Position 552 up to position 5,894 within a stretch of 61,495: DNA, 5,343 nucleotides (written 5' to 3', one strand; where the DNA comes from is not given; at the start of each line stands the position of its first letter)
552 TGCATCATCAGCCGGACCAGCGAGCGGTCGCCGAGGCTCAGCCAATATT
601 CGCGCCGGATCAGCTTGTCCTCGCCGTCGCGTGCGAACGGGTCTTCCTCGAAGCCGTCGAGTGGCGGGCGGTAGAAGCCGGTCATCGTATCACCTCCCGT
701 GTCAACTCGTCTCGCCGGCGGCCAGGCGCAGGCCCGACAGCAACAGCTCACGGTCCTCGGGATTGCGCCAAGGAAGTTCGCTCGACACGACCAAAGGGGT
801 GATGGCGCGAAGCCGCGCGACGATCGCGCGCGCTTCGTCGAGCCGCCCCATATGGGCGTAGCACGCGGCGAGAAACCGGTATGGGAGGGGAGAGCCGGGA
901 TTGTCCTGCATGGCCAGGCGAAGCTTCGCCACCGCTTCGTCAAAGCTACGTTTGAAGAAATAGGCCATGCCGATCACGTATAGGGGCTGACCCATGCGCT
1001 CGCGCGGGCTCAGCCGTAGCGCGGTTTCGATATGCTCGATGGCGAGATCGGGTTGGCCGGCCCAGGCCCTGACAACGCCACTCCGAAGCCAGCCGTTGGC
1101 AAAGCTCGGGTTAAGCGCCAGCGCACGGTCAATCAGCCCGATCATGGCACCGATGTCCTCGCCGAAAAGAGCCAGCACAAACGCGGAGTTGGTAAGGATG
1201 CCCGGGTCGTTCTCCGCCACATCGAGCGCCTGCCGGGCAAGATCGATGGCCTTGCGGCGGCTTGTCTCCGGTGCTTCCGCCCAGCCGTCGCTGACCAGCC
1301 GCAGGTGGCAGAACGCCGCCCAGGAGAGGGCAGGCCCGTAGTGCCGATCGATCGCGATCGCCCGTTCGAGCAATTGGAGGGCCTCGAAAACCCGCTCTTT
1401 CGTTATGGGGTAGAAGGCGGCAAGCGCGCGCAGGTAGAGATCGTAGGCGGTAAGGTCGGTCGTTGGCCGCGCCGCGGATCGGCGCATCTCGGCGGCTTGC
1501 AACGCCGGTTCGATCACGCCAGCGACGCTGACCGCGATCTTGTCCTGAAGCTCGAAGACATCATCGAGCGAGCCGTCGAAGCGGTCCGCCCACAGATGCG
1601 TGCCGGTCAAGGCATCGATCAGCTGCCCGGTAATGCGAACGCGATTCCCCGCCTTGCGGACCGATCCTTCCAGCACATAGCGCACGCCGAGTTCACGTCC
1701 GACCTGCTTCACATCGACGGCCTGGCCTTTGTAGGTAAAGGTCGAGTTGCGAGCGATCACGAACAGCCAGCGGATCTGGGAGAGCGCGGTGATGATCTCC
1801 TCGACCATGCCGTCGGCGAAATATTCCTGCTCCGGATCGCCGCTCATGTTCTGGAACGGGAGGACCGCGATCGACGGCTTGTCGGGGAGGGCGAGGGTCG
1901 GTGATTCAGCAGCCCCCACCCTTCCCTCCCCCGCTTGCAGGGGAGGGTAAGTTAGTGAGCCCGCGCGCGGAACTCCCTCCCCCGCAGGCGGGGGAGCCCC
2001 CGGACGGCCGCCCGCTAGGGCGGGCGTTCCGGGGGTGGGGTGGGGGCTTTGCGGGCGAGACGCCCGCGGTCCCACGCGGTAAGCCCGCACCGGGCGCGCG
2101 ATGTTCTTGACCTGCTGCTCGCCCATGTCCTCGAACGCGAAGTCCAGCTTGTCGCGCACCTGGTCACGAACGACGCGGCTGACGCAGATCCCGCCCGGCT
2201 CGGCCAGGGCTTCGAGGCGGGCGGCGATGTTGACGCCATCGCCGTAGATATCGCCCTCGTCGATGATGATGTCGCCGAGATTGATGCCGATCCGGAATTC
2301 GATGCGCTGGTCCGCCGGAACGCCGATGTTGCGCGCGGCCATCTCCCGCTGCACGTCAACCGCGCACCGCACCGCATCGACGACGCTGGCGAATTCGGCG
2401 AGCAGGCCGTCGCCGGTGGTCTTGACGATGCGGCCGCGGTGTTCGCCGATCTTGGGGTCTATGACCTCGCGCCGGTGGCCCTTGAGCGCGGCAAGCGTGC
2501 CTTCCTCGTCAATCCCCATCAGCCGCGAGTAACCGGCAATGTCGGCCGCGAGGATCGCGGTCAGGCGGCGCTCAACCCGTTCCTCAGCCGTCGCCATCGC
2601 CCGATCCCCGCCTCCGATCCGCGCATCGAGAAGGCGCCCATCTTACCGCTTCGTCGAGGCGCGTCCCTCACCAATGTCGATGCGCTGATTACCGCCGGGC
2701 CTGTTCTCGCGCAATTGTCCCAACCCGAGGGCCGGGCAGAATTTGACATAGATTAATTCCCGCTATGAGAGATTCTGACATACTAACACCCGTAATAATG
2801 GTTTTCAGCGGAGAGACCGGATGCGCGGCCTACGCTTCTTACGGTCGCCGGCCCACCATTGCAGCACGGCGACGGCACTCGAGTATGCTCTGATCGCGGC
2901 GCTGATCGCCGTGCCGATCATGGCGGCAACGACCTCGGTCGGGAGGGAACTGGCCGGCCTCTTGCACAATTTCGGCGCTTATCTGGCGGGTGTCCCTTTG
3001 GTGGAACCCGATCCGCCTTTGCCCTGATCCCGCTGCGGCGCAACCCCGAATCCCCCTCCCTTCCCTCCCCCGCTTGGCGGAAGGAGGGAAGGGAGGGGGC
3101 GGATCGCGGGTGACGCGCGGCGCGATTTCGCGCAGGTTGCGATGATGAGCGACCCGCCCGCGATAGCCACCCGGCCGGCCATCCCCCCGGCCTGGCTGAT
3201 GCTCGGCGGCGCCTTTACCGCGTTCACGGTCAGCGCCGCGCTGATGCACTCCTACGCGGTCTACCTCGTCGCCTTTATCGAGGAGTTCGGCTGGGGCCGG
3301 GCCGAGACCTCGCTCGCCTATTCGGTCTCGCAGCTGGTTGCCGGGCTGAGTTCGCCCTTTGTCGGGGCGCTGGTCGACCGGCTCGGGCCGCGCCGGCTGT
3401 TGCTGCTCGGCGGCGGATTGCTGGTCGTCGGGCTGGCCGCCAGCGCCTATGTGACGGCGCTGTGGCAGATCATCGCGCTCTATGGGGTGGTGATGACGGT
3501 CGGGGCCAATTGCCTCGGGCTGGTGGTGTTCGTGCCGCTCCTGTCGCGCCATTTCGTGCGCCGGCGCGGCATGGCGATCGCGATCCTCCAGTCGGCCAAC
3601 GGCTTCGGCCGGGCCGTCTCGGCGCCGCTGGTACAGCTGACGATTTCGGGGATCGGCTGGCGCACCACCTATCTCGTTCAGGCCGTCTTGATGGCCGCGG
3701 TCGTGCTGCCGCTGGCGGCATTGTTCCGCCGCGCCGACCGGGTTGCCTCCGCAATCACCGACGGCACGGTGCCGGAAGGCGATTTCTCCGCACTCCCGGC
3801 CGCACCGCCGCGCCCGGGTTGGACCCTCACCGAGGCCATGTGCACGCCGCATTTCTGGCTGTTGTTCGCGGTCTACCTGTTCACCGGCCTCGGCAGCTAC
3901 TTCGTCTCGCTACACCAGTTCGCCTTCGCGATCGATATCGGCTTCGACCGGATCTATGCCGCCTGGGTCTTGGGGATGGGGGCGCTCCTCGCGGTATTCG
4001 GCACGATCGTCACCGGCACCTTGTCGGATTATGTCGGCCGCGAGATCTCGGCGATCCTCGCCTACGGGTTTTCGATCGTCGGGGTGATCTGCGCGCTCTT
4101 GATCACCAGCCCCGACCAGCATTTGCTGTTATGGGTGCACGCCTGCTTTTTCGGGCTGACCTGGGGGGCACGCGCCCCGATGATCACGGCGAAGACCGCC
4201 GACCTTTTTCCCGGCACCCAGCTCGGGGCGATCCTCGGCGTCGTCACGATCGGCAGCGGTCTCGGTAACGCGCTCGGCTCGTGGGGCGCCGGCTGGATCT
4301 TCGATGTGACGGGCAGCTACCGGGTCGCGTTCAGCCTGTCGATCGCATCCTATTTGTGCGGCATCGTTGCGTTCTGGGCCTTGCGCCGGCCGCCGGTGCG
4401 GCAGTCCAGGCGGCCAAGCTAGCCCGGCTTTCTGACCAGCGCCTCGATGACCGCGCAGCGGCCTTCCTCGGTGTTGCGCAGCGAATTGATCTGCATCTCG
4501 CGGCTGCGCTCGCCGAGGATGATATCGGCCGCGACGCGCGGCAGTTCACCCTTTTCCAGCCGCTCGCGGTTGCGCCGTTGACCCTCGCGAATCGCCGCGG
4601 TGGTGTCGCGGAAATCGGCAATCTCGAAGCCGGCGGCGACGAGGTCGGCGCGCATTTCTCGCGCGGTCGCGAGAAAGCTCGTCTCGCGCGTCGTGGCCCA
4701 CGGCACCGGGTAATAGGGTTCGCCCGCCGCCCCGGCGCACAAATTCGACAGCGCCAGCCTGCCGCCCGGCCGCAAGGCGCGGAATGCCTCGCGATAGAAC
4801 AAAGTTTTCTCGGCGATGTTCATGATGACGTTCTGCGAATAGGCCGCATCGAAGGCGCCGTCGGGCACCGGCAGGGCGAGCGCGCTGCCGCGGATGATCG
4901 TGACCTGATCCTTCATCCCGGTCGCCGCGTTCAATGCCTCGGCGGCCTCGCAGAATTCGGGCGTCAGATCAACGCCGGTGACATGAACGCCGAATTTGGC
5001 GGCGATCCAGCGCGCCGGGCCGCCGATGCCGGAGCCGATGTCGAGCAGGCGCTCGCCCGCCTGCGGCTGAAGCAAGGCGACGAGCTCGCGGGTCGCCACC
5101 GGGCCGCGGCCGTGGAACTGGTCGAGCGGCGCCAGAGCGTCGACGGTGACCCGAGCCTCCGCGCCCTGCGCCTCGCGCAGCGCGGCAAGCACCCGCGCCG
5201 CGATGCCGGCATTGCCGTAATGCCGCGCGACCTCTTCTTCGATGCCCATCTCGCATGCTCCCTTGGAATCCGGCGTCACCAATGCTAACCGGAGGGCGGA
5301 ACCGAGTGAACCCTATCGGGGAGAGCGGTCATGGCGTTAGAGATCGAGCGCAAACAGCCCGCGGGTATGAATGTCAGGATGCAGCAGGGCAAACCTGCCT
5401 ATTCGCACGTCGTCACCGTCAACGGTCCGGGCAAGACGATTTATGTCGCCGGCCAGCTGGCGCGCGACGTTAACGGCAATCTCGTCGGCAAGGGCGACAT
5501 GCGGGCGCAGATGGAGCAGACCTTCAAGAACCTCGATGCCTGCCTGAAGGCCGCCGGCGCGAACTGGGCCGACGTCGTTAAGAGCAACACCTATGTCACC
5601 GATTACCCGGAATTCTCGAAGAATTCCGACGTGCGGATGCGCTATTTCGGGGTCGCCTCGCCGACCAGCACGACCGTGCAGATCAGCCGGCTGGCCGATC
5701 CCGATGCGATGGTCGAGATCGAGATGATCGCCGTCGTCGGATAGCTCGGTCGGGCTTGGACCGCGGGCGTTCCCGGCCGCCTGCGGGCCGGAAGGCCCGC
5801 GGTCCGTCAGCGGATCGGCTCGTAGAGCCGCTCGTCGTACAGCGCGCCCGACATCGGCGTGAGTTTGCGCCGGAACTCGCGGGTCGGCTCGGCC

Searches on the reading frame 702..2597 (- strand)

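Call 45: search_protein_families(library=pfam, proteins=[window:702-2597:-], max_evalue=0.001)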
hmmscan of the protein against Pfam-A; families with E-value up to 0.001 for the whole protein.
window:702-2597:- (631 aa): 11 families
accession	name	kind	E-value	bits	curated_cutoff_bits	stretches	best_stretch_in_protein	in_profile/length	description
PF14559.12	TPR_19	-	1.7e-14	54.3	25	1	552-601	7-56/68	Tetratricopeptide repeat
PF00211.25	Guanylate_cyc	-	2.4e-11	44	21.9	1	14-165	10-172/183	Adenylate and Guanylate cyclase catalytic domain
PF13424.12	TPR_12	-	1.5e-10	41.5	30.1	0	500-562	3-71/77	Tetratricopeptide repeat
PF07719.23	TPR_2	-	6e-10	38.9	27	0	500-532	1-33/34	Tetratricopeptide repeat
PF00515.34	TPR_1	-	4.6e-09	36.1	27.8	0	500-531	1-32/34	Tetratricopeptide repeat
PF13428.12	TPR_14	-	2.2e-07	31.3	23.5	0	540-578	5-43/44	Tetratricopeptide repeat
PF13371.12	TPR_9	-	3.5e-05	24.2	35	0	480-533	9-62/73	Tetratricopeptide repeat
PF13431.12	TPR_17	-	0.0001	22.7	24.4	0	562-591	5-34/34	Tetratricopeptide repeat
PF13432.12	TPR_16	-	0.00024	21.9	32.7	0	541-601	2-62/65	Tetratricopeptide repeat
PF13181.12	TPR_8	-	0.00028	21.3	25.7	0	539-560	4-25/34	Tetratricopeptide repeat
PF13414.12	TPR_11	-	0.00085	19.4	26.8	0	545-584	3-42/42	TPR repeat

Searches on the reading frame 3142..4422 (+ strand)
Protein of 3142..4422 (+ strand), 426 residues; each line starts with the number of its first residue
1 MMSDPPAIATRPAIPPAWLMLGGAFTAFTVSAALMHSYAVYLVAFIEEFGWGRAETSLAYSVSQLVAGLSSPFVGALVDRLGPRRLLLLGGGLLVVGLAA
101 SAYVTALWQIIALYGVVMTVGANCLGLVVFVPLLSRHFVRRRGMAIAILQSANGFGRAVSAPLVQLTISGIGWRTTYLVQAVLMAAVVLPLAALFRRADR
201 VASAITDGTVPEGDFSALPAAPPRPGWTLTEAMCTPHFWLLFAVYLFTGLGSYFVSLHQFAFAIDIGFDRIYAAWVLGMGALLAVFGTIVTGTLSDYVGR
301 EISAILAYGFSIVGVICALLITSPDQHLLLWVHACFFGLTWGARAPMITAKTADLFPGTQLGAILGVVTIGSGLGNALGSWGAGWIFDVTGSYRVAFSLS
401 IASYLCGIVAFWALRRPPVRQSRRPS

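Call 45: search_protein_families(library=pfam, proteins=[window:3142-4422:+], max_evalue=0.001)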
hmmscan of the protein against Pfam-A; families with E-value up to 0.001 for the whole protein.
window:3142-4422:+ (426 aa): 2 families
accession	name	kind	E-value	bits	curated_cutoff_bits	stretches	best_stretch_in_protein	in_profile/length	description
PF07690.21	MFS_1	-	1.3e-45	156.3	33.4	2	27-348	9-315/347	Major Facilitator Superfamily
PF12832.13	MFS_1_like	-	3.6e-07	30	25.2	1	41-392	21-367/373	MFS_1 like family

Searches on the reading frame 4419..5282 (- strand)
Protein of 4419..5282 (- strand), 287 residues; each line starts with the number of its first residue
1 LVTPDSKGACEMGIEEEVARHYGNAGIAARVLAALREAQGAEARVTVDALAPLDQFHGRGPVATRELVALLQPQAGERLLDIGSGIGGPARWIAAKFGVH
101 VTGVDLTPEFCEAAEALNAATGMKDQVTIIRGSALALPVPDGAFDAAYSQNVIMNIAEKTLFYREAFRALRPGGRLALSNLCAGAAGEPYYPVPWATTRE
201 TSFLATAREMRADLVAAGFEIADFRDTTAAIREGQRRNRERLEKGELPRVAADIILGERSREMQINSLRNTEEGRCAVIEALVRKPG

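Call 45: search_protein_families(library=pfam, proteins=[window:4419-5282:-], max_evalue=0.001)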
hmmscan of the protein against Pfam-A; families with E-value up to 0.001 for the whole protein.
window:4419-5282:- (287 aa): 8 families
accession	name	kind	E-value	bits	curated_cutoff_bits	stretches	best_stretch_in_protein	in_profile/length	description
PF08241.18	Methyltransf_11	-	1.1e-20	74.5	21.2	1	80-177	1-94/95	Methyltransferase domain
PF13649.12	Methyltransf_25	-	2.9e-18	66.8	27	1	80-174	2-97/97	Methyltransferase domain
PF13847.12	Methyltransf_31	-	2.1e-14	53.8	27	1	75-182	3-113/145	Methyltransferase domain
PF08242.18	Methyltransf_12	-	3e-12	47.5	30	1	80-176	1-98/98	Methyltransferase domain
PF13489.12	Methyltransf_23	-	1.5e-10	41.5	27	1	67-221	12-161/164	Methyltransferase domain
PF01209.24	Ubie_methyltran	-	2.2e-09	37.5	20.1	1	71-177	43-150/233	ubiE/COQ5 methyltransferase family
PF02353.26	CMAS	-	8e-09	35.6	27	1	69-181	56-167/273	Mycolic acid cyclopropane synthetase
PF00891.24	Methyltransf_2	-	0.00082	19.2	22.3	0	68-185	55-171/210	O-methyltransferase domain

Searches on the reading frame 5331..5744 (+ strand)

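Call 68: search_protein_families(library=pfam, proteins=[window:5331-5744:+], max_evalue=0.1)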
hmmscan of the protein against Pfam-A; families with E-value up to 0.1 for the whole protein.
window:5331-5744:+ (137 aa): 2 families
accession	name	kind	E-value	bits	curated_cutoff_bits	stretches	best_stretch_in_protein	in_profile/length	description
PF01042.26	Ribonuc_L-PSP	-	2.1e-29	102.4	27.3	1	23-136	10-121/121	Endoribonuclease L-PSP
PF00252.24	Ribosomal_L16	-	0.042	14.2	27.9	1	12-42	77-108/132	Ribosomal protein L16p/L10e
